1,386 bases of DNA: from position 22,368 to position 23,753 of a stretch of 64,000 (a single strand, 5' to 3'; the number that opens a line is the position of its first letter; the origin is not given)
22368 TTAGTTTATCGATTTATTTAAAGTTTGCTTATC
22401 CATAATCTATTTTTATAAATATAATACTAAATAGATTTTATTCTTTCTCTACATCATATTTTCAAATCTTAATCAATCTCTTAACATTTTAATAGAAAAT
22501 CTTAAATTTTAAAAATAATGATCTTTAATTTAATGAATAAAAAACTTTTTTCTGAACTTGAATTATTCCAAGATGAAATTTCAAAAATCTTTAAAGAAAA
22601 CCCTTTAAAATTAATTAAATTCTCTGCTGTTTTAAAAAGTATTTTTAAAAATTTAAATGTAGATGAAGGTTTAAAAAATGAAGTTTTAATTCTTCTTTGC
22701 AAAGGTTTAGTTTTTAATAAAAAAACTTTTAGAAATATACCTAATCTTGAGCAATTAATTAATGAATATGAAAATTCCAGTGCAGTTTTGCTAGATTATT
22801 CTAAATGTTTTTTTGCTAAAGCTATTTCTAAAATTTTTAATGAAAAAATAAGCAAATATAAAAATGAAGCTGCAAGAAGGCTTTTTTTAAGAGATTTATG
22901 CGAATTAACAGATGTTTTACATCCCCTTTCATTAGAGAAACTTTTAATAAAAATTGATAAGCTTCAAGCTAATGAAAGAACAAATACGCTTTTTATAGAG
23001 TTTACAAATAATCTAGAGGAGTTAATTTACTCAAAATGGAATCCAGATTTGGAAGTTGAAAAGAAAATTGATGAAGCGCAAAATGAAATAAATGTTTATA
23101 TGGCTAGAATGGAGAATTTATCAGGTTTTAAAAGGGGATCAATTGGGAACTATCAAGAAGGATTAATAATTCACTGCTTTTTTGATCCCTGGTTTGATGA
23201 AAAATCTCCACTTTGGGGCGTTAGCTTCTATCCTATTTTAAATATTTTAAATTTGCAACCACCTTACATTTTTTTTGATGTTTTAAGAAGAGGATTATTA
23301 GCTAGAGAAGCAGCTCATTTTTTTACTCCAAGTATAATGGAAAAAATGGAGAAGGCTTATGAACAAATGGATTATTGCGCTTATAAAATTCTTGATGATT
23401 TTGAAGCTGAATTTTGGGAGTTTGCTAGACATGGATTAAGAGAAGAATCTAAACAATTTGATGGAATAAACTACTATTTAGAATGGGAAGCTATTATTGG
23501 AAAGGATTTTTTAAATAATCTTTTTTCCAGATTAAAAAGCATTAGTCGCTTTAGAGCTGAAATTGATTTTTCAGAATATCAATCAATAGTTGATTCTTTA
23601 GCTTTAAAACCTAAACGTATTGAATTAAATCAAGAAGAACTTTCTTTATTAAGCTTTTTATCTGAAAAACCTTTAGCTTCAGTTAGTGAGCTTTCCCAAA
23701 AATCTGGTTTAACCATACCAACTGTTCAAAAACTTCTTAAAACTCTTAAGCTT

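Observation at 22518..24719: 733-aa protein fusing an unknown ~370-aa N-terminal domain to two tandem Lrp/AsnC-like wHTH modules, flanked by MFS transporter genes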

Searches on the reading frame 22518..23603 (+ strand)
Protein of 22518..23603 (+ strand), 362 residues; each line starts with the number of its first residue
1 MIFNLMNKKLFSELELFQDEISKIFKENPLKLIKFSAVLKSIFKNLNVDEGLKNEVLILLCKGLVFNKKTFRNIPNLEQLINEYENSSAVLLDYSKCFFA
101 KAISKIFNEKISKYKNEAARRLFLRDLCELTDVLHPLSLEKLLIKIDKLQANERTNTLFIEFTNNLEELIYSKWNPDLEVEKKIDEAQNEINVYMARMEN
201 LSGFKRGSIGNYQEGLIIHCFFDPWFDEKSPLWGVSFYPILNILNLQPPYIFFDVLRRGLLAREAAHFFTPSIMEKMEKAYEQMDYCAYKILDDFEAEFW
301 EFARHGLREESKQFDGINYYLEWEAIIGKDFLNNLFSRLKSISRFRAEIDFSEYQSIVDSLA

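Call 23: search_protein_representatives(alignment_id=A2)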
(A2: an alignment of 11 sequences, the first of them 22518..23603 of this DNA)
Query: 11 sequences, 353 profile positions. Proteins with E-value up to 0.001 (for the whole library): 24; up to 1e-10: 16; up to 1e-30: 11. The best 24 are listed.
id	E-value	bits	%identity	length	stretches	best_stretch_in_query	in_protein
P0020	2.0e-140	484.1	-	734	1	4-353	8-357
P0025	1.4e-129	448.5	-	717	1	5-353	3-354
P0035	5.9e-115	400.4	-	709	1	15-353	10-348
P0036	6.8e-115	400.2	-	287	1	1-281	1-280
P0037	7.8e-100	350.6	-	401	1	16-353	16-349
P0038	3.6e-94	332.0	-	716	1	16-352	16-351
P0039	7.5e-89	314.5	-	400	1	10-326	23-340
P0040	1.1e-86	307.5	-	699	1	20-353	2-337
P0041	1.6e-69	251.0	-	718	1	7-353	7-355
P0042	4.2e-58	213.4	-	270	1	8-253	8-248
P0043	3.1e-36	141.4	-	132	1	3-127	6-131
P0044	2.8e-30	121.9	-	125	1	1-116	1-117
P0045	3.1e-17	79.0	-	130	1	98-182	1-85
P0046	1.3e-16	76.9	-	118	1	4-117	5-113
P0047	7.9e-12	61.2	-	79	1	1-76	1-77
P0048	2.4e-11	59.6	-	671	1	144-341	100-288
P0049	2.3e-10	56.4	-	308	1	152-298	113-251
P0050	4.5e-10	55.4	-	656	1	150-306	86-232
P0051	8.0e-10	54.6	-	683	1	145-266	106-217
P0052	1.4e-09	53.8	-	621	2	133-300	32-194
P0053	1.2e-08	50.8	-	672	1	145-295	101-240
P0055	3.5e-06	42.6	-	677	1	139-304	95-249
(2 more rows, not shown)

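Call 24: search_protein_families(library=pfam, proteins=[P0048, P0050, P0051, P0052, P0053, P0055, P0049, P0035, P0040, P0041], max_evalue=0.01)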
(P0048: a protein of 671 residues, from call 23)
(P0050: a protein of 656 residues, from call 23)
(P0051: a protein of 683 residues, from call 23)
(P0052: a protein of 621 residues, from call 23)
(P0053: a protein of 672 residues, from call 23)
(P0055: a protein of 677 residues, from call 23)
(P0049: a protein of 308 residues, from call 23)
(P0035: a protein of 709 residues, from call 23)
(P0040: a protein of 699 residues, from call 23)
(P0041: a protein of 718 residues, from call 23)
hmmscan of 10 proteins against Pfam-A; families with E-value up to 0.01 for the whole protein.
P0048 (671 aa): 2 families
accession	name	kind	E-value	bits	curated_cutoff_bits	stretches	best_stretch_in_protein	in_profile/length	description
PF13412.12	HTH_24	-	5.1e-07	29.6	21.9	0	313-346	5-38/48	Winged helix-turn-helix DNA-binding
PF01047.28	MarR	-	0.0063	16.8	24.6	0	309-346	1-38/59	MarR family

P0050 (656 aa): 7 families
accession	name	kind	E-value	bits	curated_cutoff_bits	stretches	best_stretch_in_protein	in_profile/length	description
PF13412.12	HTH_24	-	6.3e-11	42.1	21.9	1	293-331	5-43/48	Winged helix-turn-helix DNA-binding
PF25213.1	HVO_A0261_N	-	0.00013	22.3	35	1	292-332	12-51/86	HVO_A0261 N-terminal domain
PF13404.12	HTH_AsnC-type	-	0.00025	21.2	27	1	294-330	6-42/42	AsnC-type helix-turn-helix domain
PF12802.13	MarR_2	-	0.0014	19.2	27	1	295-332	9-47/61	MarR family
PF09339.16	HTH_IclR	-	0.0016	18.6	22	0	296-331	8-44/52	IclR helix-turn-helix domain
PF01047.28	MarR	-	0.0026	18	24.6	0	293-331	5-43/59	MarR family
PF01022.26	HTH_5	-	0.0034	17.7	22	1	293-331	4-41/47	Bacterial regulatory protein, arsR family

P0051 (683 aa): 6 families
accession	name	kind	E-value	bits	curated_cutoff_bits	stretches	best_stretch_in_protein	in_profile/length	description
PF13412.12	HTH_24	-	6.6e-13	48.4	21.9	1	318-355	5-42/48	Winged helix-turn-helix DNA-binding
PF12802.13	MarR_2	-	3.5e-06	27.5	27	1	321-356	10-46/61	MarR family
PF01047.28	MarR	-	2.1e-05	24.7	24.6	0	504-539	1-36/59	MarR family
PF13404.12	HTH_AsnC-type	-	9.9e-05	22.5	27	0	320-353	7-40/42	AsnC-type helix-turn-helix domain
PF25213.1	HVO_A0261_N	-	0.0032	17.8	35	0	315-356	10-50/86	HVO_A0261 N-terminal domain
PF08279.18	HTH_11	-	0.004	17.4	25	0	319-358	3-43/55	HTH domain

P0052 (621 aa): 4 families
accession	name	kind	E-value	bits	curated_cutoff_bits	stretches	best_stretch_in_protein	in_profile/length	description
PF13412.12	HTH_24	-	3.2e-08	33.4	21.9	1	259-299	3-43/48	Winged helix-turn-helix DNA-binding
PF13565.12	HTH_32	-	0.00027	21.9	33.7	0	435-471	19-56/73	Homeodomain-like domain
PF13404.12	HTH_AsnC-type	-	0.0029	17.8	27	0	262-292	6-36/42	AsnC-type helix-turn-helix domain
PF01047.28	MarR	-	0.0033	17.7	24.6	1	258-295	2-39/59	MarR family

P0053 (672 aa): 2 families
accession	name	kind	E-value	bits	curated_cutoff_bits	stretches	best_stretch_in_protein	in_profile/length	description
PF13412.12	HTH_24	-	5.3e-07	29.6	21.9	1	504-540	6-42/48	Winged helix-turn-helix DNA-binding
PF13404.12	HTH_AsnC-type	-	0.00064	19.9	27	0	505-539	7-41/42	AsnC-type helix-turn-helix domain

P0055 (677 aa): 9 families
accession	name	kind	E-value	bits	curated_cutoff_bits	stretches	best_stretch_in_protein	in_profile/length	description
PF13412.12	HTH_24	-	1.2e-09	38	21.9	1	310-350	2-42/48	Winged helix-turn-helix DNA-binding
PF08279.18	HTH_11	-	1.7e-06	28.2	25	0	315-359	4-48/55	HTH domain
PF01022.26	HTH_5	-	1.8e-05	24.9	22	1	316-352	7-42/47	Bacterial regulatory protein, arsR family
PF13730.12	HTH_36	-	7.1e-05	23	25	0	517-541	27-51/55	Helix-turn-helix domain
PF00392.27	GntR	-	0.00016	21.7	27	0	323-355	21-54/64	Bacterial regulatory proteins, gntR family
PF25213.1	HVO_A0261_N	-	0.0002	21.6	35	1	304-351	4-50/86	HVO_A0261 N-terminal domain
PF13404.12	HTH_AsnC-type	-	0.0017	18.5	27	0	317-348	9-40/42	AsnC-type helix-turn-helix domain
PF08220.18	HTH_DeoR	-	0.0023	18.1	21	0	314-355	3-44/57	DeoR-like helix-turn-helix domain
PF12802.13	MarR_2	-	0.0073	16.9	27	0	315-348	9-43/61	MarR family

P0049 (308 aa): 0 families

P0035 (709 aa): 3 families
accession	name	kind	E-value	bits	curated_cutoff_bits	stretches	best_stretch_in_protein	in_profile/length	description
PF13404.12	HTH_AsnC-type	-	1.4e-09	38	27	1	543-583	1-41/42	AsnC-type helix-turn-helix domain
PF13412.12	HTH_24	-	4.2e-07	29.9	21.9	1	357-396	2-41/48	Winged helix-turn-helix DNA-binding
PF01047.28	MarR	-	0.0016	18.7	24.6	0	359-399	4-44/59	MarR family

P0040 (699 aa): 5 families
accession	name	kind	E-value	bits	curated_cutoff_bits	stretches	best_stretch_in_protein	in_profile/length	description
PF13404.12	HTH_AsnC-type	-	3.7e-10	39.9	27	1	531-569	3-41/42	AsnC-type helix-turn-helix domain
PF13412.12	HTH_24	-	2.3e-09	37.1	21.9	1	530-572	2-44/48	Winged helix-turn-helix DNA-binding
PF01047.28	MarR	-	3e-07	30.6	24.6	1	348-383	4-39/59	MarR family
PF12802.13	MarR_2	-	1.6e-06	28.6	27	0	347-384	5-43/61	MarR family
PF09339.16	HTH_IclR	-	0.0053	17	22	0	350-382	6-39/52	IclR helix-turn-helix domain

P0041 (718 aa): 4 families
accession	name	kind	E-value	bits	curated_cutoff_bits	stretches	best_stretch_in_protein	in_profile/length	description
PF13404.12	HTH_AsnC-type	-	1.6e-11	44.3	27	1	551-589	4-42/42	AsnC-type helix-turn-helix domain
PF13412.12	HTH_24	-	3e-08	33.6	21.9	1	551-589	4-42/48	Winged helix-turn-helix DNA-binding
PF22451.2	NirdL-like_HTH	-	0.00034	20.6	27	1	563-593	15-45/47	Siroheme decarboxylase NirDL-like HTH domain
PF12802.13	MarR_2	-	0.0027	18.3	27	0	567-591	23-47/61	MarR family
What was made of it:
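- All nine full-length hits that were scanned carry wHTH modules (call 24).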

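Call 33: predict_structure(alignment_id=A3)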
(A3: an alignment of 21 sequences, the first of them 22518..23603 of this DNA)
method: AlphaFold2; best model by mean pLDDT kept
length: 362 residues; sequences in the alignment: 21
mean_pLDDT: 89.6   pTM: 0.90
mean pLDDT of the five models: 89.6, 89.3, 88.8, 88.6, 85.8
residues with pLDDT >= 90: 242; 70-90: 97; 50-70: 16; < 50: 7
segments of 3 or more residues with pLDDT < 50: 1-7
pLDDT, mean of each block of 10 residues (from residue 1): 44 77 91 93 85 86 71 77 88 95 97 93 94 88 85 87 95 95 98 98 94 94 89 92 96 98 97 90 96 96 90 87 94 95 92 93 90
secondary structure, 60 per line:
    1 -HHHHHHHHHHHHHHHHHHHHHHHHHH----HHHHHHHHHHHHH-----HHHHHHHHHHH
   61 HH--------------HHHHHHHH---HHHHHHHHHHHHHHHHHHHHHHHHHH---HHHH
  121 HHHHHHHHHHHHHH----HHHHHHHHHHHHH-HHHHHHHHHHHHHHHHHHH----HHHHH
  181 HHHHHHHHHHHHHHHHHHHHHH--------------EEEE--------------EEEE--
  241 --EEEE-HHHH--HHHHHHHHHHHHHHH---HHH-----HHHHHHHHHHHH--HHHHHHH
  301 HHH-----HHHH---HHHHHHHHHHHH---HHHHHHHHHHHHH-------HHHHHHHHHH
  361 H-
elements in order: H2-27 H32-44 H50-62 H77-84 H88-113 H117-134 H139-151 H153-171 H176-202 E217-220 E235-238 E243-246 H248-251 H254-268 H280-291 H294-303 H309-312 H316-327 H331-343 H351-361

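Call 39: search_protein_families(library=pfam, alignment_id=A3, max_evalue=1)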
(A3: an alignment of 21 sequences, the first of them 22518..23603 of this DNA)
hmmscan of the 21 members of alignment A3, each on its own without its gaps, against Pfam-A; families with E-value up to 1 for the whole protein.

A. member 1, window:22518-23603:+ (362 aa): 0 families

B. families by the number of members that match (of 21 scanned): 16 families
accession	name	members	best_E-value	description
PF22145.1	GtfA_EBD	3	0.042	GtfA extended beta-sheet domain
PF08824.15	Serine_rich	2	0.047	Serine rich protein interaction domain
PF25078.1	DUF7801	1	0.017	Domain of unknown function (DUF7801)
PF22539.1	DUF7004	1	0.022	Family of unknown function (DUF7004)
PF24079.1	UBR4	1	0.041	E3 ubiquitin-protein ligase UBR4-like domain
PF25450.1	Rab11-FIP3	1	0.045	Rab11-FIP3-like domain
PF21788.2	TNP-like_GBD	1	0.054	TNP-like, GTP-binding insertion domain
PF10279.14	Latarcin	1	0.056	Latarcin precursor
PF17839.6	CNP_C_terminal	1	0.064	C-terminal domain of cyclic nucleotide phosphodiesterase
PF05757.16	PsbQ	1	0.08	Oxygen evolving enhancer protein 3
PF14947.12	HTH_45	1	0.09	Winged helix-turn-helix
PF05003.17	DUF668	1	0.1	Protein of unknown function (DUF668)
PF21649.3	APMV_polyA_pol_cat_2nd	1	0.1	APMV, Putative poly(A) polymerase, catalytic subunit, C-terminal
PF11686.13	DUF3283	1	0.13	Protein of unknown function (DUF3283)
PF19776.5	DUF6262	1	0.13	Family of unknown function (DUF6262)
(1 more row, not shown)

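Call 40: search_solved_structures(query=A3, max_evalue=10, show_alignments=2)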
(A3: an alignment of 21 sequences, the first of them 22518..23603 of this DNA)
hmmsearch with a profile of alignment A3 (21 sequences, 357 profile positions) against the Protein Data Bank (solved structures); distinct sequences matched with E-value up to 10: 5.
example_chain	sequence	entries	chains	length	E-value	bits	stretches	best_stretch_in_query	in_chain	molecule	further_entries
7upp_C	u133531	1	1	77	0.011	17.9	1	144-194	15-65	DHT03 protein C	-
7upo_C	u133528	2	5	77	0.031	16.4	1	144-194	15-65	DHT03 protein C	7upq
2i7d_A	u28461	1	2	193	1.5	10.8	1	251-277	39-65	5'(3')-deoxyribonucleotidase, cytosolic type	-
4l57_A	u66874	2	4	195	1.6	10.8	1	251-277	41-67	5'(3')-deoxyribonucleotidase, cytosolic type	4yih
6g2n_A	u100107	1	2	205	1.7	10.7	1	251-277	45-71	5'(3')-deoxyribonucleotidase, cytosolic type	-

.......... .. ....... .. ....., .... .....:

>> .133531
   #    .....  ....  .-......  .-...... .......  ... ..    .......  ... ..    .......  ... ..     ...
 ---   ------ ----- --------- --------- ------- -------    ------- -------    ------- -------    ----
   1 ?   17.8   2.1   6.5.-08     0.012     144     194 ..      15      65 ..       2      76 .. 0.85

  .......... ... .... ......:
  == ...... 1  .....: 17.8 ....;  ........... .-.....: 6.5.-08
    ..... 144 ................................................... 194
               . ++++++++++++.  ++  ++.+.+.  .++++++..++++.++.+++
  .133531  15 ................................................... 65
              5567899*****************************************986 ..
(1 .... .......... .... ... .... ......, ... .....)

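Call 45: fold_search(model_id=the predicted structure, library=pdb)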
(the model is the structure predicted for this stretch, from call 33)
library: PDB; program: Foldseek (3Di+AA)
matches with E <= 10: 47; with E <= 0.001: 0
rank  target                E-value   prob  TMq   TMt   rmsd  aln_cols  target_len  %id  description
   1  8s89                  2.2e-01  0.28  0.20  0.19  18.8       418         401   11  Efficient and scalable protein design using a relaxed sequence space (released 2024-10-16)
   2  9lva                  1.2e+00  0.07  0.17  0.15  20.6       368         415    9  IAA-bound AUX1 (released 2025-07-23)
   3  6xi6                  1.5e+00  0.07  0.12  0.15  19.3       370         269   12  Hierarchical design of multi-scale protein complexes by combinatorial assembly of oligomeric helical bundle and repeat p (released 2021-06-02)
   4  4gaa_A                1.7e+00  0.51  0.26  0.17  10.3       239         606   13  Structure of Leukotriene A4 hydrolase from Xenopus laevis complexed with inhibitor bestatin (released 2013-06-12)
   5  3cia_B                1.7e+00  0.72  0.32  0.21   6.8       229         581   13  Crystal structure of cold-aminopeptidase from Colwellia psychrerythraea (released 2008-07-01)
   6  4k1p_H                2.0e+00  0.05  0.15  0.15  23.7       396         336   13  Structure of the NheA component of the Nhe toxin from Bacillus cereus (released 2013-09-18)
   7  9v4g_B                2.3e+00  0.05  0.13  0.16  17.7       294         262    9  Prenyltransferase Ord1 wild type (released 2025-10-01)
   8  4rxd_A                2.4e+00  0.04  0.15  0.15  21.5       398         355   10  T. Brucei Farnesyl Diphosphate Synthase Complexed with Risedronate (released 2015-04-15)
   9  6r1j_D                3.2e+00  0.04  0.13  0.17  33.2       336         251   11  Structure of the soluble AhlC triple head mutant of the tripartite alpha-pore forming toxin, AHL, from Aeromonas hydro (released 2019-07-10)
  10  9v4g_C                3.4e+00  0.04  0.15  0.17  22.8       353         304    8  Prenyltransferase Ord1 wild type (released 2025-10-01)
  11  4gaa_B                3.6e+00  0.28  0.26  0.16  10.1       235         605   14  Structure of Leukotriene A4 hydrolase from Xenopus laevis complexed with inhibitor bestatin (released 2013-06-12)
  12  4rxc_A                3.7e+00  0.03  0.15  0.16  20.4       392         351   10  T. Brucei Farnesyl Diphosphate Synthase Complexed with Homorisedronate BPH-6 (released 2015-04-15)
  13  9n1j_A                3.9e+00  0.02  0.12  0.06  30.5       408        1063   11  Cryo-EM structure of rabbit TRPM3 in apo activated state at 18 degrees Celsius (released 2025-12-17)
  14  5ze6_D                4.1e+00  0.04  0.17  0.18  21.4       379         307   10  CRYSTAL STRUCTURE OF OCTAPRENYL PYROPHOSPHATE SYNTHASE FROM ESCHERICHIA COLI WITH BPH-981 (released 2019-02-27)
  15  8dl7_A                4.1e+00  0.03  0.16  0.14  21.2       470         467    7  Cryo-EM structure of human ferroportin/slc40 bound to minihepcidin PR73 in nanodisc (released 2022-12-07)
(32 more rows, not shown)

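Call 46: find_related_loci(query=A3, collection=genome_contigs, flank=5000)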
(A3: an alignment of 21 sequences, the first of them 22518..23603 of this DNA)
Query A3 (362 aa) in genome_contigs; peptide patterns used: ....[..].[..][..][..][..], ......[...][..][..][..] (x = any residue, [..] = any of these).
53 stretches matched a pattern; 13 encode a relative of the query (tblastn E <= 1e-3); 13 distinct loci.
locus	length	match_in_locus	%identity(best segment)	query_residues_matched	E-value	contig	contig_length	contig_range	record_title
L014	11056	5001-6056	45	12-362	7e-110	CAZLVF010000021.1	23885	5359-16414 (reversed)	MAG TPA_asm: uncultured Candidatus Bathyarchaeia archaeon isolate SRP231805_co2_291 genome assembly, contig: NODE_992_le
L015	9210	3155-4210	43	12-362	2e-101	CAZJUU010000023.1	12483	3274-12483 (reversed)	MAG TPA_asm: uncultured Candidatus Bathyarchaeia archaeon isolate binchicken_co124_324 genome assembly, contig: NODE_321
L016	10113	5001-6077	46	1-362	3e-98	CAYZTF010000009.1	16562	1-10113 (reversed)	MAG TPA_asm: uncultured Candidatus Bathyarchaeia archaeon isolate SRP098346_co1_261 genome assembly, contig: NODE_3651_l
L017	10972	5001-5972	44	40-362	8e-95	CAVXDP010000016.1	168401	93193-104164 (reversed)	MAG: Candidatus Bathyarchaeota archaeon isolate MFD04408.bin.1.101 genome assembly, contig: contig_95174, whole genome s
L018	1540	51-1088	44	17-362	2e-99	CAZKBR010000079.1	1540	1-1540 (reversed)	MAG TPA_asm: uncultured Candidatus Bathyarchaeia archaeon isolate SRP098346_co1_227 genome assembly, contig: NODE_163506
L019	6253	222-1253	44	17-362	9e-90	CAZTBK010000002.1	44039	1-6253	MAG TPA_asm: uncultured Candidatus Bathyarchaeia archaeon isolate binchicken_co349_95 genome assembly, contig: NODE_104_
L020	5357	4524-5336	40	18-291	3e-61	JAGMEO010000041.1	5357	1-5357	MAG: Candidatus Bathyarchaeota archaeon isolate RS_19_18 ZL565.bin.18.fa_41, whole genome shotgun sequence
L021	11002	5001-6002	32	32-362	2e-58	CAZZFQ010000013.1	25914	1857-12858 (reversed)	MAG TPA_asm: uncultured Candidatus Bathyarchaeia archaeon isolate binchicken_co10_187 genome assembly, contig: NODE_763_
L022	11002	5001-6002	33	27-362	3e-58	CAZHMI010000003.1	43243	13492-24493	MAG TPA_asm: uncultured Candidatus Bathyarchaeia archaeon isolate binchicken_co274_450 genome assembly, contig: NODE_227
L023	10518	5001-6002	33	32-362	1e-56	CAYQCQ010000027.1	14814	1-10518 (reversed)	MAG TPA_asm: uncultured Candidatus Bathyarchaeia archaeon isolate binchicken_co327_6 genome assembly, contig: NODE_1274_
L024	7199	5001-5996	34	33-361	5e-51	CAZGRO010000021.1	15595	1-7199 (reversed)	MAG TPA_asm: uncultured Candidatus Bathyarchaeia archaeon isolate binchicken_co325_154 genome assembly, contig: NODE_108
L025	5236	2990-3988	30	33-362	1e-50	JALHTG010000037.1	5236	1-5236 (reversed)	MAG: Candidatus Bathyarchaeota archaeon isolate PFL18 seq_1496751, whole genome shotgun sequence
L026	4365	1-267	37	278-362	1e-11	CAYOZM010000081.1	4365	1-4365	MAG TPA_asm: uncultured Candidatus Bathyarchaeia archaeon isolate binchicken_co325_31 genome assembly, contig: NODE_1285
